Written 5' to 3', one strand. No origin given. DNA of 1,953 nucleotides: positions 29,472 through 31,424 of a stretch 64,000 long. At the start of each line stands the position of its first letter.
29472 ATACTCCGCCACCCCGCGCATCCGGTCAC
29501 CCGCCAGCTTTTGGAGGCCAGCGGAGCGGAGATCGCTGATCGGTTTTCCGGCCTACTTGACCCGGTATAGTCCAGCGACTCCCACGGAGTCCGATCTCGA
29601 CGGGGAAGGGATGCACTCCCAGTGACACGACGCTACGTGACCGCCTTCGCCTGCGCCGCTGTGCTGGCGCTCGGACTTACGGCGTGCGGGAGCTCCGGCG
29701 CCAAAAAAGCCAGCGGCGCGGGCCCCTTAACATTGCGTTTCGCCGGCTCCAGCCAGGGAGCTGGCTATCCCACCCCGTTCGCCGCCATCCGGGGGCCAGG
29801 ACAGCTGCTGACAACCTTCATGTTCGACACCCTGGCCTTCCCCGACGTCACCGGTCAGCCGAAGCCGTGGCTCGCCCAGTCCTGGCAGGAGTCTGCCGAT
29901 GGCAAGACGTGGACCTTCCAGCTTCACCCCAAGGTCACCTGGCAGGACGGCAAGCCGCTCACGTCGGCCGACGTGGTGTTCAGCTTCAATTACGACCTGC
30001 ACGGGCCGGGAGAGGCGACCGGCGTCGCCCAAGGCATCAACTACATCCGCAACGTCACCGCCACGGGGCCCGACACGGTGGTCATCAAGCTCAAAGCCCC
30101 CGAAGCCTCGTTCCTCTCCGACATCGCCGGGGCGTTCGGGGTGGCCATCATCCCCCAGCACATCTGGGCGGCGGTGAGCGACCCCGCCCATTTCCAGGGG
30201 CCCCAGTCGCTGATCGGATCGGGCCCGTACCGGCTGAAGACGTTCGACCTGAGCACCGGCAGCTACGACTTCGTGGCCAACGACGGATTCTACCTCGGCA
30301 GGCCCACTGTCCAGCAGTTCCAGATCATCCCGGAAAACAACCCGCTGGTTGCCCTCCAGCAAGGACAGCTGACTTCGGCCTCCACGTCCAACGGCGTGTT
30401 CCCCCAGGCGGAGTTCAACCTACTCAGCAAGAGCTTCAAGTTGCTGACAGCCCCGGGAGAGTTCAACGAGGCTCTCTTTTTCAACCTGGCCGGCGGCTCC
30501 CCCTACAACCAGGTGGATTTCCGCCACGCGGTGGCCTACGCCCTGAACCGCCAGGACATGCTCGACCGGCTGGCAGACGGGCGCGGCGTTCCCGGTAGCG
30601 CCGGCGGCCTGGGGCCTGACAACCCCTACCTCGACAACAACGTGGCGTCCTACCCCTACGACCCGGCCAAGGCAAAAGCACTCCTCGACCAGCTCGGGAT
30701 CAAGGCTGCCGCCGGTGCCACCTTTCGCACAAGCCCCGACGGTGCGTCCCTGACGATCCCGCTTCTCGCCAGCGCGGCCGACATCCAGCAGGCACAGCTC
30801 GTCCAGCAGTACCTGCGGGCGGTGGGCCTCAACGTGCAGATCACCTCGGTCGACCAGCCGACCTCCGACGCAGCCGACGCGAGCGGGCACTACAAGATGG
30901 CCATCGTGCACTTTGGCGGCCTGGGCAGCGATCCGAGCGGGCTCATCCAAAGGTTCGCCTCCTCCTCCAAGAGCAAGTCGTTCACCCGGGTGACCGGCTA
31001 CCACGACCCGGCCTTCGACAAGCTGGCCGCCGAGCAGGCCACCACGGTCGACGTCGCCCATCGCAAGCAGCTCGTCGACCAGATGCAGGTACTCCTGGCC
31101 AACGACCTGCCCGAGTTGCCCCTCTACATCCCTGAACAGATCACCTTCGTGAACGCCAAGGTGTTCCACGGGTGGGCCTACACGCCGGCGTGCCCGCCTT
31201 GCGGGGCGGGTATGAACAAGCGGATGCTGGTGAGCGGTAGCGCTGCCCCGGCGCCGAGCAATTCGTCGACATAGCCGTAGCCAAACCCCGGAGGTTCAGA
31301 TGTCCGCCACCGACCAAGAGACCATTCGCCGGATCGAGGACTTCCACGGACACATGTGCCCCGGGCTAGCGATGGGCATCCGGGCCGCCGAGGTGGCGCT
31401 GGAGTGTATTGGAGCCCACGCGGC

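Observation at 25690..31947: Dpp/Nik-like ABC operon with unusual gene order, fused ATPases and a terminal FmdE-like zinc-ribbon protein; structured low-GC leader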

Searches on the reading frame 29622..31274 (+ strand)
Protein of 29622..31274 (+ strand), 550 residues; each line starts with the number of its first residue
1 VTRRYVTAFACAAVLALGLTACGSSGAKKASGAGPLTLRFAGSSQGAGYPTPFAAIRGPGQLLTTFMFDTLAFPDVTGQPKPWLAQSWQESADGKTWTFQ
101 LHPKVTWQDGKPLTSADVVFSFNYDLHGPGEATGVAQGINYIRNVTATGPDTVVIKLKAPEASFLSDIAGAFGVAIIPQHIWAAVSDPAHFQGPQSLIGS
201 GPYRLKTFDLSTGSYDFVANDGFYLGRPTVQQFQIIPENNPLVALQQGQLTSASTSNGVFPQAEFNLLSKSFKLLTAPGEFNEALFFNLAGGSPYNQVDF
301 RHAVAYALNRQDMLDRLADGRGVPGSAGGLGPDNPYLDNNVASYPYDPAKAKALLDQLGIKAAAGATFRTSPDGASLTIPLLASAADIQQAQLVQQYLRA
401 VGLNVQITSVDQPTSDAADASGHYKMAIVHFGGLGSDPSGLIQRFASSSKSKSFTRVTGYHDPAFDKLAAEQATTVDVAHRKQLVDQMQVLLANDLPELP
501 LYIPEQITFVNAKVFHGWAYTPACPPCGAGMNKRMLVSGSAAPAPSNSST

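Call 4: search_protein_families(library=pfam, proteins=[window:29622-31274:+])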
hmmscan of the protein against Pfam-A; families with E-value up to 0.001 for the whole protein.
window:29622-31274:+ (550 aa): 1 family
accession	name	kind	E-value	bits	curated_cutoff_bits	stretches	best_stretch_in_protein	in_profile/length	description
PF00496.27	SBP_bac_5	-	1.3e-67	229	32.4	1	79-451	1-366/368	Bacterial extracellular solute-binding proteins, family 5 Middle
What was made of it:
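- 29622..31274 (+): Lipoprotein substrate-binding protein, family 5. Lipobox Cys22. Subfamily signatures GYPTP and RGPG. C-terminal CPPC at residues 524-527 (nt 31191-31202). SBP_bac_5, E=1.3e-67 (call 4).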

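Call 6: search_protein_families(library=ncbifam, proteins=[window:29622-31274:+], max_evalue=0.00001)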
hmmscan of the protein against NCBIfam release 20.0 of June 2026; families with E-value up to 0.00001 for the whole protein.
window:29622-31274:+ (550 aa): 10 families
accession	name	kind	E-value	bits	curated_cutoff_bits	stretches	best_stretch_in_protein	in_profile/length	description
TIGR02294.1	nickel_nikA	equivalog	3.9e-40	137.8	393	1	59-468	26-437/501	nickel ABC transporter substrate-binding protein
NF045467.1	Opp4A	equivalog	3.3e-35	121.4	650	1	63-514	62-538/556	oligopeptide ABC transporter substrate-binding protein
NF011689.0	PRK15109.1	equivalog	1.8e-26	93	560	1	80-502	79-508/547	ABC transporter substrate-binding protein SapA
TIGR04028.1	SBP_KPN_01854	hypoth_equivalog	4e-25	88.4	468.5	1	79-517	43-492/509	TIGR04028 family ABC transporter substrate-binding protein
NF047575.1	opine_bind_CntA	exception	1.2e-24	86.8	800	1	81-494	78-495/535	staphylopine-dependent metal ABC transporter substrate-binding lipoprotein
NF043070.1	DppA_dipep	equivalog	4.6e-24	84.9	1005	1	77-499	71-501/535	dipeptide ABC transporter periplasmic-binding protein DppA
NF045468.1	Opp5A_nikA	equivalog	1.1e-23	83.6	600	1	75-519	52-473/488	nickel ABC transporter substrate-binding protein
NF011942.0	PRK15413.1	equivalog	2.7e-23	82.4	594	1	82-519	73-497/512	glutathione ABC transporter substrate-binding protein GsiB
NF011684.0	PRK15104.1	equivalog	1.6e-15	56.8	947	1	64-124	66-125/543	oligopeptide ABC transporter substrate-binding protein OppA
NF007287.0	PRK09755.1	equivalog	4.1e-10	39.1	1098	0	67-125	63-121/535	ABC transporter substrate-binding protein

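Call 7: search_solved_structures(query=window:29622-31274:+, max_evalue=0.00001)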
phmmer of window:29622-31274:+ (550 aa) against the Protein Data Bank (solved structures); distinct sequences matched with E-value up to 0.00001: 89 (the best 60 are shown).
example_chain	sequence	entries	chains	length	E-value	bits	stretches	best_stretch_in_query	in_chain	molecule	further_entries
2noo_A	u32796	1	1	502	1.7e-33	119.4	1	58-501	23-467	Nickel-binding periplasmic protein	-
8spm_A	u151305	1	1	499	7.1e-32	114.1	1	59-501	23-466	Nickel ABC transporter, nickel/metallophore periplasmic binding protein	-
3mzb_A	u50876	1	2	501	7.1e-32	114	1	59-501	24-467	Nickel-binding periplasmic protein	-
1zlq_A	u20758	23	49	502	7.2e-32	114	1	59-501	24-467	Nickel-binding periplasmic protein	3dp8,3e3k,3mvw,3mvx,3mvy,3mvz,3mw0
9t0v_A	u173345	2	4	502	9.1e-32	113.7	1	59-501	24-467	Nickel-binding periplasmic protein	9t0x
3qim_A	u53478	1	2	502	1.2e-31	113.4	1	59-501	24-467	Nickel-binding periplasmic protein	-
1uiu_A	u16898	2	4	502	2.4e-31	112.3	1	59-501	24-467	Nickel-binding periplasmic protein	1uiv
4pfu_A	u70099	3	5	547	1.9e-27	99.5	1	51-528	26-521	ABC transporter substrate-binding protein | Mannoside ABC transport system, sugar-binding protein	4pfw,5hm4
4oer_A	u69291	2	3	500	5.8e-27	97.8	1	58-488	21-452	NikA protein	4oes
8z1z_F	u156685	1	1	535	2.2e-26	95.9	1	73-500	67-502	Dipeptide-binding protein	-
8z1y_F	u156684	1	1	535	3.5e-26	95.3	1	73-500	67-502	Dipeptide-binding protein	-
1dpp_A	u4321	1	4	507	4.2e-26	95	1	76-500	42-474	DIPEPTIDE BINDING PROTEIN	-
1dpe_A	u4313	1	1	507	7.6e-26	94.2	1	75-500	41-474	DIPEPTIDE-BINDING PROTEIN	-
5isu_A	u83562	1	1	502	5.1e-25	91.4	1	73-513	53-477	Lmo0135 protein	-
4ofl_A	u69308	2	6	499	1e-22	83.8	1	84-469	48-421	Extracytoplasmic Nickel-Binding Protein YpYntA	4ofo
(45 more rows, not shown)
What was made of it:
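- It is about equally distant from NikA, DppA, a mannoside binder and others (call 7).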

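Call 34: search_solved_structures(query=window:29622-31274:+, max_evalue=1e-31, show_alignments=2)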
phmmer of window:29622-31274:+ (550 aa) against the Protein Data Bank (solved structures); distinct sequences matched with E-value up to 1e-31: 5.
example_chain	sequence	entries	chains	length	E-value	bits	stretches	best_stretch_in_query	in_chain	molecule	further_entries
2noo_A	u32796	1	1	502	1.7e-33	119.4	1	58-501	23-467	Nickel-binding periplasmic protein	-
8spm_A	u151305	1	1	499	7.1e-32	114.1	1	59-501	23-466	Nickel ABC transporter, nickel/metallophore periplasmic binding protein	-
3mzb_A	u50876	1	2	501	7.1e-32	114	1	59-501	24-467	Nickel-binding periplasmic protein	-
1zlq_A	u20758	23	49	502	7.2e-32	114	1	59-501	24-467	Nickel-binding periplasmic protein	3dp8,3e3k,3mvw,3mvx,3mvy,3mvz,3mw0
9t0v_A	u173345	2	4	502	9.1e-32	113.7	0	59-501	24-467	Nickel-binding periplasmic protein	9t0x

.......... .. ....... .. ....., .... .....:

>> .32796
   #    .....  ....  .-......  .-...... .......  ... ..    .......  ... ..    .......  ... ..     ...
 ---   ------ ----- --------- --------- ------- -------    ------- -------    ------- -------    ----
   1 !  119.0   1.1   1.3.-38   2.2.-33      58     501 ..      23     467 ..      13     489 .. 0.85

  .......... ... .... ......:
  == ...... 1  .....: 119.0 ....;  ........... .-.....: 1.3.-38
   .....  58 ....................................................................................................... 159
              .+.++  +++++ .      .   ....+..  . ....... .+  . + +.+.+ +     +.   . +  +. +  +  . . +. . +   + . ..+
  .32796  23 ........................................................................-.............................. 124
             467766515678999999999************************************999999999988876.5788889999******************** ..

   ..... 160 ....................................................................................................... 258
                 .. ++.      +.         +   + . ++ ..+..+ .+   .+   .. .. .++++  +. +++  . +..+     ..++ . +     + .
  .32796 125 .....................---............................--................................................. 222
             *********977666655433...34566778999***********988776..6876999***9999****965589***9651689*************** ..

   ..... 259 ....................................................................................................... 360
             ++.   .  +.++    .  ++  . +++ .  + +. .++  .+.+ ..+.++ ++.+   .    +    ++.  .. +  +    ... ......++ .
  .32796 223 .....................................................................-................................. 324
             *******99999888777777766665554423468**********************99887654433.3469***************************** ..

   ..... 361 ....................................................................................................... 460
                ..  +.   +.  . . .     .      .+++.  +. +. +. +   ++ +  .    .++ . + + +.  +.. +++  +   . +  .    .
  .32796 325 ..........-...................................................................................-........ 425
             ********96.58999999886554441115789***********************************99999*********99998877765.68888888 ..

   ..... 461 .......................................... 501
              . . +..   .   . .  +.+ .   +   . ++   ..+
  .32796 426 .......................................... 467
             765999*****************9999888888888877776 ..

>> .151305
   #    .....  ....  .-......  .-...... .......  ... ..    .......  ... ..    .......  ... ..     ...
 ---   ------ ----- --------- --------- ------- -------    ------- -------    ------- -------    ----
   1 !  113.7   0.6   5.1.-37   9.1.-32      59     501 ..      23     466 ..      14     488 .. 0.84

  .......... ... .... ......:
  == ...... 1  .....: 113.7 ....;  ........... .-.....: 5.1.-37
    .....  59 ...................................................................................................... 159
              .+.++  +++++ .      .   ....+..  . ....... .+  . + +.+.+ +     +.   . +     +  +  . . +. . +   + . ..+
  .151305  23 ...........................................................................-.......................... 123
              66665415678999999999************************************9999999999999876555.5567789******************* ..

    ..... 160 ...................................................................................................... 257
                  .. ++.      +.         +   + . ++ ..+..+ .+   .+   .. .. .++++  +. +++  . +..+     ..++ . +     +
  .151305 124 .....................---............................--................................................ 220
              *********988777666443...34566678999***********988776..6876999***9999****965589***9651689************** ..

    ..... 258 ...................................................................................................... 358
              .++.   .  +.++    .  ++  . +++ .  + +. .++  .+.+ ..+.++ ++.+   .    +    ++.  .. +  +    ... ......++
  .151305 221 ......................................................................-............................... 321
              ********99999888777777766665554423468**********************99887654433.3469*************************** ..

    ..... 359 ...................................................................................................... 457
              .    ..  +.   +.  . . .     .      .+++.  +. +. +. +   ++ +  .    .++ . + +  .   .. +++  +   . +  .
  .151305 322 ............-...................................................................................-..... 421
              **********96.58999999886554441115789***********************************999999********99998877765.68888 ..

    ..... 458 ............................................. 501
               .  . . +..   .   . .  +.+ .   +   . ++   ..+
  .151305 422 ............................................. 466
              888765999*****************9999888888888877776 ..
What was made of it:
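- On NikA-type nickel-binding proteins (E. coli NikA): The aligned residues are A, V, F, G, S and K (call 34).
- The NikA ligand residues are absent (call 34).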

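Call 55: find_homologous_proteins(query=window:29622-31274:+, max_evalue=1e-30)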
Query window:29622-31274:+ (550 aa): 229 proteins with E <= 1e-30 among 8000 candidates; the best 120 are listed.
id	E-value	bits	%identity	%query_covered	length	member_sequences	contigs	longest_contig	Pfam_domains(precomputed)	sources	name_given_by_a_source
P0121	0.0e+0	1231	100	99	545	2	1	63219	PF00496.28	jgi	jgi:peptide/nickel transport system substrate-binding protein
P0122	0.0e+0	1099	87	100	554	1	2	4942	PF00496.28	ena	-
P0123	0.0e+0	1012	80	100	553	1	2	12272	PF00496.28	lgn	-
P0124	4.3e-273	925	74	97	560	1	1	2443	PF00496.28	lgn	-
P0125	5.9e-259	878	71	99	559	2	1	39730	PF00496.28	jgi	jgi:peptide/nickel transport system substrate-binding protein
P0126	1.4e-256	871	74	93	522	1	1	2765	PF00496.28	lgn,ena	-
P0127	5.3e-255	865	71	96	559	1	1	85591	PF00496.28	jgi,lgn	jgi:peptide/nickel transport system substrate-binding protein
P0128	9.1e-254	861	70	99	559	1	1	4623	PF00496.28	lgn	-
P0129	1.8e-249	847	70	99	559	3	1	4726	PF00496.28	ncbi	-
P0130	2.1e-249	847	69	98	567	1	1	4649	PF00496.28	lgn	-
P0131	6.0e-249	845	69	96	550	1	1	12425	PF00496.28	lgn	-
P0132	7.7e-248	842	68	99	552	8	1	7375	PF00496.28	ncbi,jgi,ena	-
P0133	3.4e-246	836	68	99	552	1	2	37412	PF00496.28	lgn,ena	-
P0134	9.4e-244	828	67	97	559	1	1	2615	PF00496.28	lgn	-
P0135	5.0e-241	819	68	95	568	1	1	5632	PF00496.28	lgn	-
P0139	2.4e-237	807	65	98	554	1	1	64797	PF00496.28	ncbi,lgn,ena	-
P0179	1.1e-210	719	60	98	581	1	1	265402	PF00496.28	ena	-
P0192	3.0e-206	704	57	98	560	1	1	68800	PF00496.28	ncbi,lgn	ncbi:MAG: ABC transporter substrate-binding protein [Mycobacteriales bacterium]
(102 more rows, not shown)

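Call 56: find_encoding_contigs(protein=P0123, flank=10000, max_places=2)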
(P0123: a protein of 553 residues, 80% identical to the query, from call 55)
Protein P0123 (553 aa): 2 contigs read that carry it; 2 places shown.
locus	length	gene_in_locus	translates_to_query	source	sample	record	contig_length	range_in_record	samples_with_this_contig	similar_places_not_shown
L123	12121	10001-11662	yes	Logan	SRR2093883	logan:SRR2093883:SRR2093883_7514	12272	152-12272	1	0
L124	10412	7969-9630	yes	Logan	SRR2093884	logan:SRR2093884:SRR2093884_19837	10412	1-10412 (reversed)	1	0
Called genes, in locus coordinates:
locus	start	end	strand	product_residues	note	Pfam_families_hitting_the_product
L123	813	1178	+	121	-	-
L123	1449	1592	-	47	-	-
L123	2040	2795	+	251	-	-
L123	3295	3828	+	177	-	-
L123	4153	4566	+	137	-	-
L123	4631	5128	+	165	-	-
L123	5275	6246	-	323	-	PF00891:Methyltransf_2, PF13489:Methyltransf_23, PF08241:Methyltransf_11 (weak), PF13649:Methyltransf_25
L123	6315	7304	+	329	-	PF00528:BPD_transp_1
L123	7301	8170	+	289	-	PF00528:BPD_transp_1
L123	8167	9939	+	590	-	PF00005:ABC_tran, PF02463:SMC_N (faint), PF13401:AAA_22 (faint), PF13555:AAA_29 (faint), PF13304:AAA_21, PF08352:oligo_HPY, PF00005:ABC_tran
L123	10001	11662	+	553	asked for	PF00496:SBP_bac_5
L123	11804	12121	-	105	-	?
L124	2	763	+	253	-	?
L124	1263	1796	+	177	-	-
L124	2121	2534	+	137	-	-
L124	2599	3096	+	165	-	-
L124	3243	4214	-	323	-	PF00891:Methyltransf_2, PF13489:Methyltransf_23, PF08241:Methyltransf_11 (weak), PF13649:Methyltransf_25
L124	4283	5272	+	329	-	PF00528:BPD_transp_1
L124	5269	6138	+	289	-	PF00528:BPD_transp_1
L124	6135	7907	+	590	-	PF00005:ABC_tran, PF02463:SMC_N (faint), PF13401:AAA_22 (faint), PF13555:AAA_29 (faint), PF13304:AAA_21, PF08352:oligo_HPY, PF00005:ABC_tran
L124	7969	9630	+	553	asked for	PF00496:SBP_bac_5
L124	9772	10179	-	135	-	PF03625:DUF302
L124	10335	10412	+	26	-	?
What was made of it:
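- One close relative (SBP 80% identical, L123/L124) has no FmdE next to the operon (call 56). L123/L124 lack FmdE (call 56).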

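Call 57: find_encoding_contigs(protein=P0122, flank=10000, max_places=2)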
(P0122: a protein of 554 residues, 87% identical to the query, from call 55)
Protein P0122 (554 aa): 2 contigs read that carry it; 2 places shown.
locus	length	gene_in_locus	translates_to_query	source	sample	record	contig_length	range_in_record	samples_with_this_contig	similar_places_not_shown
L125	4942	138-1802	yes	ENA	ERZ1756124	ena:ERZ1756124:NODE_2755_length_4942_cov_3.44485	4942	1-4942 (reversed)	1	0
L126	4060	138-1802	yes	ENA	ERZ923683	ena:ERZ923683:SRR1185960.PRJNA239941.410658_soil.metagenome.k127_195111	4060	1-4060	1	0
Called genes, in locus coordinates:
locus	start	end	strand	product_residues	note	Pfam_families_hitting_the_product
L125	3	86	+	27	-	?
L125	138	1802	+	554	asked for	PF00496:SBP_bac_5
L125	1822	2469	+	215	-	PF02663:FmdE, PF01258:zf-dskA_traR (weak)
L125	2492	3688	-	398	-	PF00108:Thiolase_N, PF02803:Thiolase_C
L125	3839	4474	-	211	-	PF00578:AhpC-TSA, PF08534:Redoxin, PF10417:1-cysPrx_C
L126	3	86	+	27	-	?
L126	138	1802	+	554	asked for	PF00496:SBP_bac_5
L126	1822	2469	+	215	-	PF02663:FmdE, PF01258:zf-dskA_traR (weak)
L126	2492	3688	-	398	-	PF00108:Thiolase_N, PF02803:Thiolase_C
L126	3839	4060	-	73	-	?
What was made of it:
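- L125/L126 keep the SBP-FmdE-thiolase end of the window's layout (call 57).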
